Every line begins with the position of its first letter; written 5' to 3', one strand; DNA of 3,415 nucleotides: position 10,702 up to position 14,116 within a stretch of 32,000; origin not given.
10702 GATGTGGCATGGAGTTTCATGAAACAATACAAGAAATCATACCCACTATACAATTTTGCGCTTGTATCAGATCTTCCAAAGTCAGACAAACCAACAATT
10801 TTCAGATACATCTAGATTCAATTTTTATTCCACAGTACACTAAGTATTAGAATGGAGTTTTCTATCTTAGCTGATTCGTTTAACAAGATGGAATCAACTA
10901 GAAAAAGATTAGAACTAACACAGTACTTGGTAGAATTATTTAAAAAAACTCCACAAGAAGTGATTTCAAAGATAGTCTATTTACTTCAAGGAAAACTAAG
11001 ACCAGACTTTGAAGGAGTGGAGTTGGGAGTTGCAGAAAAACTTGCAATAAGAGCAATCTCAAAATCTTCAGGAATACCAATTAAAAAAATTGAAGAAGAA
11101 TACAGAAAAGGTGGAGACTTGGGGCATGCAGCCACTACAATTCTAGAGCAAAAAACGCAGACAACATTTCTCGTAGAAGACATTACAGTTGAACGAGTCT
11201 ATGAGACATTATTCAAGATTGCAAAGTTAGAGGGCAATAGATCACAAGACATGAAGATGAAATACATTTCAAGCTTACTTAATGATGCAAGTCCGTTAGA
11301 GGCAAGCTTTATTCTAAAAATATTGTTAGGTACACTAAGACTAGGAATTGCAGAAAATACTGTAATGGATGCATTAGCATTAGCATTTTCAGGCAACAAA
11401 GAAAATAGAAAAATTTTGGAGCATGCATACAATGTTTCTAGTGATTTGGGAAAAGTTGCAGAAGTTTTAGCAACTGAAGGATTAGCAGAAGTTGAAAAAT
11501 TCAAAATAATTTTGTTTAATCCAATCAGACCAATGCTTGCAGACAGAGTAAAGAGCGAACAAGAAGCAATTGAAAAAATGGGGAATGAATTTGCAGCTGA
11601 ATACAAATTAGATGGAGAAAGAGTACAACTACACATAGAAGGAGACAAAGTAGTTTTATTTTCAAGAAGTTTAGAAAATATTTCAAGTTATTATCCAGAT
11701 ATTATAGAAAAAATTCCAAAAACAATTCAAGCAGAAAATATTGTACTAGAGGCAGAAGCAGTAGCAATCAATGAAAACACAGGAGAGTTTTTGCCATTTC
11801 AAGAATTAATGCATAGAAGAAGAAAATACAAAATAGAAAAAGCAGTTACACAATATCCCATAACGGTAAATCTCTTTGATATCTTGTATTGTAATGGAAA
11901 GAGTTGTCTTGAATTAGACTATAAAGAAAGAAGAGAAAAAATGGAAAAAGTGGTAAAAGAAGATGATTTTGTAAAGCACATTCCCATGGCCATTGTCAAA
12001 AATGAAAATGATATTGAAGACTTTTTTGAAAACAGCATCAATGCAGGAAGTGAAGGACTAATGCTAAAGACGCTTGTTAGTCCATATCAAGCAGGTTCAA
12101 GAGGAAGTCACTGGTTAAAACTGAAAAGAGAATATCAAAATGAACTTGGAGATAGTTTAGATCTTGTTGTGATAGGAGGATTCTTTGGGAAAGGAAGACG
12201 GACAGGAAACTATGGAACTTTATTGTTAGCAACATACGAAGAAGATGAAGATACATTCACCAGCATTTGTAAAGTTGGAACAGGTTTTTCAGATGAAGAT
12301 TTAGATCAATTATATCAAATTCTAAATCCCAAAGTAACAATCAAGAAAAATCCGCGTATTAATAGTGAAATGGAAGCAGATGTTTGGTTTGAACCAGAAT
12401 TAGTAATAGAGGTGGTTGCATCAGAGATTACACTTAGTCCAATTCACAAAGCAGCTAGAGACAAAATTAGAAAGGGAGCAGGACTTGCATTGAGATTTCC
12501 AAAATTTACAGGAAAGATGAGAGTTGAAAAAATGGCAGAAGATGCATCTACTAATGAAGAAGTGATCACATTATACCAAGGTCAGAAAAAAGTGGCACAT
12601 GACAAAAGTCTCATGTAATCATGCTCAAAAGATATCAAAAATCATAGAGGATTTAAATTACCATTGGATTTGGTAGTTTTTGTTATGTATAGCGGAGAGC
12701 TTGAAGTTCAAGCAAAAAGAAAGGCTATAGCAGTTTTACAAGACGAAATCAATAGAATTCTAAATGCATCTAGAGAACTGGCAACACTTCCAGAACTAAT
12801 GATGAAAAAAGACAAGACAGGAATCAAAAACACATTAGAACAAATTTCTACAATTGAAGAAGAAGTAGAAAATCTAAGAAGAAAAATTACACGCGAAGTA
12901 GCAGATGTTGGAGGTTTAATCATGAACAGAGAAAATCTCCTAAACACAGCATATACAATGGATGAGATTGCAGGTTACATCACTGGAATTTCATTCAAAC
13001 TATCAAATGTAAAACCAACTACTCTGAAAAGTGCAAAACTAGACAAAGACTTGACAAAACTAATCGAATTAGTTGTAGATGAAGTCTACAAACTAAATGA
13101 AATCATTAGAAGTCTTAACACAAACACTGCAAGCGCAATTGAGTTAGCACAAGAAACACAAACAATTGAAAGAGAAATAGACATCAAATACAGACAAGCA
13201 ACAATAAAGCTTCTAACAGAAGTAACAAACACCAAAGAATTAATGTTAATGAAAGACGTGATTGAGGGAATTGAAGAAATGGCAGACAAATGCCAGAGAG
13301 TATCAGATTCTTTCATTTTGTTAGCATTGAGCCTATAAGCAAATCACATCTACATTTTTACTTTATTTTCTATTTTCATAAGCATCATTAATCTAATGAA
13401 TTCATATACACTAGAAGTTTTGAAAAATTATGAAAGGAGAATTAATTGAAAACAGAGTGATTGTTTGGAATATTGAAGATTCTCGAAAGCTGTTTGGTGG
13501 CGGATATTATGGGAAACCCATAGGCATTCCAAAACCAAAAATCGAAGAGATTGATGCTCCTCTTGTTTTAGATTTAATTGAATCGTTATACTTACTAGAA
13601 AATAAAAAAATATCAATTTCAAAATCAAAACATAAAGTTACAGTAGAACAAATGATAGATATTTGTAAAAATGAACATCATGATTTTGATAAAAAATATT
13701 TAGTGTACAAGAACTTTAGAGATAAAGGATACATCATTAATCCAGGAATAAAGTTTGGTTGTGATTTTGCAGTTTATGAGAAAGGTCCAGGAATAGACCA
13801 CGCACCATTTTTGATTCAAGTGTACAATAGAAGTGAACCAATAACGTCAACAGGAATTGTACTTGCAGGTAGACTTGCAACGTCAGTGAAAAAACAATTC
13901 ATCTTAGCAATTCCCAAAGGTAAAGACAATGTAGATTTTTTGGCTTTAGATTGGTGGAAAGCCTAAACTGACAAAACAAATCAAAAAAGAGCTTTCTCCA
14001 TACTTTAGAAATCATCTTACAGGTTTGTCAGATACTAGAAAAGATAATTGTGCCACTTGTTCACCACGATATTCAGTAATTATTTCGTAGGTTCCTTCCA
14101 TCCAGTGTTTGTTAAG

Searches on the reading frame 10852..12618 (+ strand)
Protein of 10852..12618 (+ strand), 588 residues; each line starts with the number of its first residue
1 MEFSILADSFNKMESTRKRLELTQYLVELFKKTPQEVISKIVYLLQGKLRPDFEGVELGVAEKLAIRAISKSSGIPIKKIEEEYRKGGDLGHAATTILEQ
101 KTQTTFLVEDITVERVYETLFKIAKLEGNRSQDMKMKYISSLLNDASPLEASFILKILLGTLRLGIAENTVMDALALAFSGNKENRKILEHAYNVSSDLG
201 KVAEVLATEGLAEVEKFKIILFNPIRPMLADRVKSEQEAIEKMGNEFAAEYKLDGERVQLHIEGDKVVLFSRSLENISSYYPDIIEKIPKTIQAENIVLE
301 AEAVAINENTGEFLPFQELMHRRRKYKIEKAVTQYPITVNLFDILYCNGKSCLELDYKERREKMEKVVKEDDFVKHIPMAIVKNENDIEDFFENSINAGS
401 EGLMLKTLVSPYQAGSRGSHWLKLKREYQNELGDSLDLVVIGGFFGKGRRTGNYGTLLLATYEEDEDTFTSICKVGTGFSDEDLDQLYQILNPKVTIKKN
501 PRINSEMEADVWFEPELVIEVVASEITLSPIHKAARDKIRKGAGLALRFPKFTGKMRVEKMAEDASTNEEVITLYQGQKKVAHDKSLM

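Call 12: search_protein_families(library=pfam, proteins=[window:10852-12618:+], max_evalue=0.001)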
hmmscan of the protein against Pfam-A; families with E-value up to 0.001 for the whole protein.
window:10852-12618:+ (588 aa): 4 families
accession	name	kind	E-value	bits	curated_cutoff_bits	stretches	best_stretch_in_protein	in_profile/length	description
PF01068.26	DNA_ligase_A_M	-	1.3e-60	205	26.2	1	227-425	1-204/204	ATP dependent DNA ligase domain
PF04675.19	DNA_ligase_A_N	-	2.1e-44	152.2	24.6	1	3-176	2-174/174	DNA ligase N terminus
PF04679.21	DNA_ligase_A_C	-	1.5e-20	73.9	27.5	1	450-554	1-89/94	ATP dependent DNA ligase C terminal region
PF09414.15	RNA_ligase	-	3.3e-06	27.8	27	1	246-424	2-170/171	RNA ligase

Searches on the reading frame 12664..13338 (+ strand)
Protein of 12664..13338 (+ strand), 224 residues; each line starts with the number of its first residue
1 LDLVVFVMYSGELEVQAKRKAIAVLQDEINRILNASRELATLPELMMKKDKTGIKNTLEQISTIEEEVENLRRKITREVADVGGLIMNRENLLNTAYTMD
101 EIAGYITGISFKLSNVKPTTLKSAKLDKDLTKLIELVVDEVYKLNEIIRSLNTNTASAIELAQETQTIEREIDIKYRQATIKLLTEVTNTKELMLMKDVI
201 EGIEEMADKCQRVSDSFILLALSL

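Call 12: search_protein_families(library=pfam, proteins=[window:12664-13338:+], max_evalue=0.001)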
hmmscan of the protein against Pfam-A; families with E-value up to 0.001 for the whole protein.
window:12664-13338:+ (224 aa): 1 family
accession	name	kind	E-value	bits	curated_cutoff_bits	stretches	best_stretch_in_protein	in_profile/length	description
PF01865.21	PhoU_div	-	2.1e-19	70.2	24.4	1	22-220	10-211/214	Protein of unknown function DUF47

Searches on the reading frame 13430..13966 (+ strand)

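Call 12: search_protein_families(library=pfam, proteins=[window:13430-13966:+], max_evalue=0.001)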
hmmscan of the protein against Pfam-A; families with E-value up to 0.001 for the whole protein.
window:13430-13966:+ (178 aa): 2 families
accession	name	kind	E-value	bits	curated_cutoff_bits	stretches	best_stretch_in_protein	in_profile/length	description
PF01974.23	tRNA_int_endo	-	3.4e-30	104.4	27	1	86-169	1-84/85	tRNA intron endonuclease, catalytic C-terminal domain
PF02778.19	tRNA_int_endo_N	-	5.5e-21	74.3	21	1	1-75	1-66/67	tRNA intron endonuclease, N-terminal domain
